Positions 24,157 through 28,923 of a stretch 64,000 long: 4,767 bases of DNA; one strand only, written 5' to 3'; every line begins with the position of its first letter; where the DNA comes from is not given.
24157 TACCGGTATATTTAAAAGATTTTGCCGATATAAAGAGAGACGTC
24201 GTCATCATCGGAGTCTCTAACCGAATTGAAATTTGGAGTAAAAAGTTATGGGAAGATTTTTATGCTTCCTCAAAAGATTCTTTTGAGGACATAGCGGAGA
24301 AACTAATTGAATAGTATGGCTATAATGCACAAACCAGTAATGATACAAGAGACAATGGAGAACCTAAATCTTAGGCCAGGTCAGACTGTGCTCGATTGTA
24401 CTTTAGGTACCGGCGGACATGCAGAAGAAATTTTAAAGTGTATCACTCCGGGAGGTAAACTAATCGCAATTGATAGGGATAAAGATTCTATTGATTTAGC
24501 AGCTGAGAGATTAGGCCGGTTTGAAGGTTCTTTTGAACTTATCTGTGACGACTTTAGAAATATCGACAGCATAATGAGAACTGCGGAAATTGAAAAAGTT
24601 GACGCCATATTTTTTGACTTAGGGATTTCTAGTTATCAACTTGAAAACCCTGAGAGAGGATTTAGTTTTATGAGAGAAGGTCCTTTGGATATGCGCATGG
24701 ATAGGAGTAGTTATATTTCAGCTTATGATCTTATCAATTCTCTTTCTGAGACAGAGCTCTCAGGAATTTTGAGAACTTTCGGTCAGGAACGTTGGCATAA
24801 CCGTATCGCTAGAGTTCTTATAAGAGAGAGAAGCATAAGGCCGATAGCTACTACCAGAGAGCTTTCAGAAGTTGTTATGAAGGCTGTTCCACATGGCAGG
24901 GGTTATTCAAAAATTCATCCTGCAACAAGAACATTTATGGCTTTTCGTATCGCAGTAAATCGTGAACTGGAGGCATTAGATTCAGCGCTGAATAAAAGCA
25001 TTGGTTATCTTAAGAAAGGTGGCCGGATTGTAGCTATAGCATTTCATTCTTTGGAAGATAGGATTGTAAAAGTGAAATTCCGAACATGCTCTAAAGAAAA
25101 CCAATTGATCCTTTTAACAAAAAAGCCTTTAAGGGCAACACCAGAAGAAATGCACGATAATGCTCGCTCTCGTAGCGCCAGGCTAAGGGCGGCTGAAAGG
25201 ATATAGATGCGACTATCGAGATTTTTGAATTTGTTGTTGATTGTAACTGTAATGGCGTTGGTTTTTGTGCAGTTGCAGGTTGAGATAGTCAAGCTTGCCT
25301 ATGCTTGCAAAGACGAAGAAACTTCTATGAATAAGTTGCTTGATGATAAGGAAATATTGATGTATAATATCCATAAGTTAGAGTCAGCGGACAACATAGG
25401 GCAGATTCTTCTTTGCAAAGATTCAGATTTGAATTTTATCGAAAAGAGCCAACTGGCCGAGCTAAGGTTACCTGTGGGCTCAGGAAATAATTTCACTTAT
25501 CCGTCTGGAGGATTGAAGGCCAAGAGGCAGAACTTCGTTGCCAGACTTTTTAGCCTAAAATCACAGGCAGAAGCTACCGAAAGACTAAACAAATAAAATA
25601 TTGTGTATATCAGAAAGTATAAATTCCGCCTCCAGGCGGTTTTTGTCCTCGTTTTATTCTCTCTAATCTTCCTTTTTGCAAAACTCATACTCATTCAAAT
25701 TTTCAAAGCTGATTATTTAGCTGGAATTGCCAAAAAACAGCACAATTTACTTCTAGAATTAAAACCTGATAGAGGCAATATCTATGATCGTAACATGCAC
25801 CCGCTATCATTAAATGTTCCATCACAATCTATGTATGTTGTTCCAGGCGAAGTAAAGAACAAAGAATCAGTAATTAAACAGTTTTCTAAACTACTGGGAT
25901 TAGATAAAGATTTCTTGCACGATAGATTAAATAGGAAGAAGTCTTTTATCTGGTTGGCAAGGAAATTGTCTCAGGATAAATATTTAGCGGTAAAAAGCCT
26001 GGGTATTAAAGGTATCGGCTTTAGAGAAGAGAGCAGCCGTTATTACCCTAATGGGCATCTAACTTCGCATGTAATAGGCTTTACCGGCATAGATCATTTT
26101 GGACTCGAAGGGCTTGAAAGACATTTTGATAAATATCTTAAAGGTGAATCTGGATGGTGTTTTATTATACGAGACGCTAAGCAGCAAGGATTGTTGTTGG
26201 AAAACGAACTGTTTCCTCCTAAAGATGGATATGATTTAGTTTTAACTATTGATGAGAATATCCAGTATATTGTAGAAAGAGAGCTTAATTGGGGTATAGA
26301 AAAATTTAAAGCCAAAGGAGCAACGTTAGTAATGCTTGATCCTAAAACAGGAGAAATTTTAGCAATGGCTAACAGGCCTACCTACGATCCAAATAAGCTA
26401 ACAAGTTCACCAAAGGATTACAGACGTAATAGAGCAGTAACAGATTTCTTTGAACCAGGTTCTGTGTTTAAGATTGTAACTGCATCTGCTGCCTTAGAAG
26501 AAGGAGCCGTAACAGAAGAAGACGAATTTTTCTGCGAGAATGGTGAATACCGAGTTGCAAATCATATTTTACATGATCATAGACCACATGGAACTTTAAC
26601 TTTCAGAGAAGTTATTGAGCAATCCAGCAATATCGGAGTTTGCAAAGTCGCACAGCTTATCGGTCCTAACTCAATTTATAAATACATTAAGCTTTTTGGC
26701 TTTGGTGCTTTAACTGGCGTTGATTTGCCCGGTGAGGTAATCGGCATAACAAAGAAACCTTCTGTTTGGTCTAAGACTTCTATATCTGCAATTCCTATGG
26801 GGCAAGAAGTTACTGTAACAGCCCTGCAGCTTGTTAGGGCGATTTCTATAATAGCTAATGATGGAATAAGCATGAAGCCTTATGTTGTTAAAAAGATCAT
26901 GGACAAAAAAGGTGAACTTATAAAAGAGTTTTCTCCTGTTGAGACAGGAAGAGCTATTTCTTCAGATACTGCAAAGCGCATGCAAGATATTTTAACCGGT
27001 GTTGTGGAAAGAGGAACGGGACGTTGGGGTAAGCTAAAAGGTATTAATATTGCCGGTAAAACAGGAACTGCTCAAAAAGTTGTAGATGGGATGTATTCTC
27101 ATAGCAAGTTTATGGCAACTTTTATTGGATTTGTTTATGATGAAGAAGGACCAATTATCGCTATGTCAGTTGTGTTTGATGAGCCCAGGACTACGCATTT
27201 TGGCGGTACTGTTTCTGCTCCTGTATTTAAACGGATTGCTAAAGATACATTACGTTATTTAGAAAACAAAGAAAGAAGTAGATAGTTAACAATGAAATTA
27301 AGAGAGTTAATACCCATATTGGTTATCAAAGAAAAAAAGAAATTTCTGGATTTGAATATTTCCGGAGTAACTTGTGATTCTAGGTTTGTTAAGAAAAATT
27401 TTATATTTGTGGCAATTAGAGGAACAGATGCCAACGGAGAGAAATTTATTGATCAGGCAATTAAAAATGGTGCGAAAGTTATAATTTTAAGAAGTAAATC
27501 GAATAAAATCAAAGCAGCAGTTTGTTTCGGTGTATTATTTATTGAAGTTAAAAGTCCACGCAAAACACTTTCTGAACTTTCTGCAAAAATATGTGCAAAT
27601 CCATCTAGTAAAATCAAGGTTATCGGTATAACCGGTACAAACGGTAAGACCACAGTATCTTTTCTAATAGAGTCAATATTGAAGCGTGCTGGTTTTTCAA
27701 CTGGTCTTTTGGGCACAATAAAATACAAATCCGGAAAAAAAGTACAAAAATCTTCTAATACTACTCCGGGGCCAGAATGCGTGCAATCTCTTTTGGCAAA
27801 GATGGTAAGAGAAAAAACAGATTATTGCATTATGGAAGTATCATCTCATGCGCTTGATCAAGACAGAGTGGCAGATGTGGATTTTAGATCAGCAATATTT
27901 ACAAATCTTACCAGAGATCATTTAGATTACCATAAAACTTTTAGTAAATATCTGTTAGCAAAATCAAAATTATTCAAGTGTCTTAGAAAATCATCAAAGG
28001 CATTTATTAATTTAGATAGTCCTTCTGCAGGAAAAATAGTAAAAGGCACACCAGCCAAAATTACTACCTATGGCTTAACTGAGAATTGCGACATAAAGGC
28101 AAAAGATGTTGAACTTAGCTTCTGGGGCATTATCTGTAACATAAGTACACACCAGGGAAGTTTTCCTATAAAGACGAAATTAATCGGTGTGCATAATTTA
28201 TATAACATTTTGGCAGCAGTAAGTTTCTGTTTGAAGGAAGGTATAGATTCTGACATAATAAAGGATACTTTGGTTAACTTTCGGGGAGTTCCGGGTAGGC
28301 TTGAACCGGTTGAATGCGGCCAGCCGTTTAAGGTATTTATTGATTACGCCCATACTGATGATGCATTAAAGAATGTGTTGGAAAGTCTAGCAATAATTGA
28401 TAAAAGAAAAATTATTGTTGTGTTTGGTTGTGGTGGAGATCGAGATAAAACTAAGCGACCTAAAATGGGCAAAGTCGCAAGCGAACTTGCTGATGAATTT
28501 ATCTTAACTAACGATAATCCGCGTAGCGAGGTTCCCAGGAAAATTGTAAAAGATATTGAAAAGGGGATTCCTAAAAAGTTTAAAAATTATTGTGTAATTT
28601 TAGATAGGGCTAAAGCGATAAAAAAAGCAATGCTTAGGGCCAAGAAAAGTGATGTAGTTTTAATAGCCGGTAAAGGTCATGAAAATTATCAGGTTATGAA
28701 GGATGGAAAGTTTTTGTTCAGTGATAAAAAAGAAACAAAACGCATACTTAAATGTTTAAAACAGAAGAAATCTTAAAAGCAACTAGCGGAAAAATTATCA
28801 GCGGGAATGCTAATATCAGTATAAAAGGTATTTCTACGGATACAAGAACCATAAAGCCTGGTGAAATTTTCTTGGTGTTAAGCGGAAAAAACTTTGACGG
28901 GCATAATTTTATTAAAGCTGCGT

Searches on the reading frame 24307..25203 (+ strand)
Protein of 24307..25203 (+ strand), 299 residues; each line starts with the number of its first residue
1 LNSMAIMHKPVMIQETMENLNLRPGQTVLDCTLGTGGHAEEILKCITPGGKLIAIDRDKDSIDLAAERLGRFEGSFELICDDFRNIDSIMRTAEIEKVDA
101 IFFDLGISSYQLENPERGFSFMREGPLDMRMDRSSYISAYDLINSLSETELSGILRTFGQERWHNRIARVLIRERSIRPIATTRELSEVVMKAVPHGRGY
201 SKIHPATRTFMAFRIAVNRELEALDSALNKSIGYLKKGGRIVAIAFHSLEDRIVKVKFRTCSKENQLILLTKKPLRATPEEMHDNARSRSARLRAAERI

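Call 96: search_protein_families(library=pfam, proteins=[window:24307-25203:+], max_evalue=0.00001)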
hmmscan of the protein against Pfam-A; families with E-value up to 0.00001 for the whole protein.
window:24307-25203:+ (299 aa): 1 family
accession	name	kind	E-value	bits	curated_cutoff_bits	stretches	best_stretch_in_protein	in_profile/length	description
PF01795.25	Methyltransf_5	-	1.3e-102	343.8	27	1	6-299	2-309/309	MraW methylase family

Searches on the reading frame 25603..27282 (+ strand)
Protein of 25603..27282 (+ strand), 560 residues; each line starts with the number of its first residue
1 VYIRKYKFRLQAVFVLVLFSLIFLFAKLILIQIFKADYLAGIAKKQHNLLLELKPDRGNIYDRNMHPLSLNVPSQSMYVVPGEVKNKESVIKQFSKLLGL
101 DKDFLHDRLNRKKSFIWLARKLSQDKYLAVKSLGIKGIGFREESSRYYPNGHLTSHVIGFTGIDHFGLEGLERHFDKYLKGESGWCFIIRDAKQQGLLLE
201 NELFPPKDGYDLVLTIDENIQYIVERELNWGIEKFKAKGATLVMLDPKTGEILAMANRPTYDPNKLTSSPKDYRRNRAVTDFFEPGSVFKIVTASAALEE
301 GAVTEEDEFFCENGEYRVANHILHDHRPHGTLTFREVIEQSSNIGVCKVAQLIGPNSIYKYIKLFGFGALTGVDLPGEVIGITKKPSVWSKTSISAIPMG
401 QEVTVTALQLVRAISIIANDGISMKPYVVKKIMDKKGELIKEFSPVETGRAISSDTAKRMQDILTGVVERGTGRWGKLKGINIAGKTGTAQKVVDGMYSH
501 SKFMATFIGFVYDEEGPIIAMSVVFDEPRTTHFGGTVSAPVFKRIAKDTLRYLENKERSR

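Call 96: search_protein_families(library=pfam, proteins=[window:25603-27282:+], max_evalue=0.00001)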
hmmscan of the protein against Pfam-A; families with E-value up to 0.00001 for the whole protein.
window:25603-27282:+ (560 aa): 2 families
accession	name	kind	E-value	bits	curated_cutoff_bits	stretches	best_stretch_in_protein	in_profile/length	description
PF00905.27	Transpeptidase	-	5.7e-79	265.9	22.1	1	241-546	2-298/299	Penicillin binding protein transpeptidase domain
PF03717.20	PBP_dimer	-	1.8e-21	77.8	24.4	1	54-193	3-172/180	Penicillin-binding Protein dimerisation domain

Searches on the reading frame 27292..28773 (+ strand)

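Call 96: search_protein_families(library=pfam, proteins=[window:27292-28773:+], max_evalue=0.00001)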
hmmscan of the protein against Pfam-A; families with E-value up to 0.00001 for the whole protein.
window:27292-28773:+ (494 aa): 3 families
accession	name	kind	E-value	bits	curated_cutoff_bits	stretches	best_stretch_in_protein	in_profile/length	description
PF08245.18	Mur_ligase_M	-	1.6e-52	178.8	24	1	113-311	1-198/200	Mur ligase middle domain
PF02875.26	Mur_ligase_C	-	1.3e-33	117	28.4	1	335-462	1-127/127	Mur ligase, glutamate ligase domain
PF01225.30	Mur_ligase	-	3.7e-09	37.3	21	1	23-98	2-92/95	Mur ligase family, catalytic domain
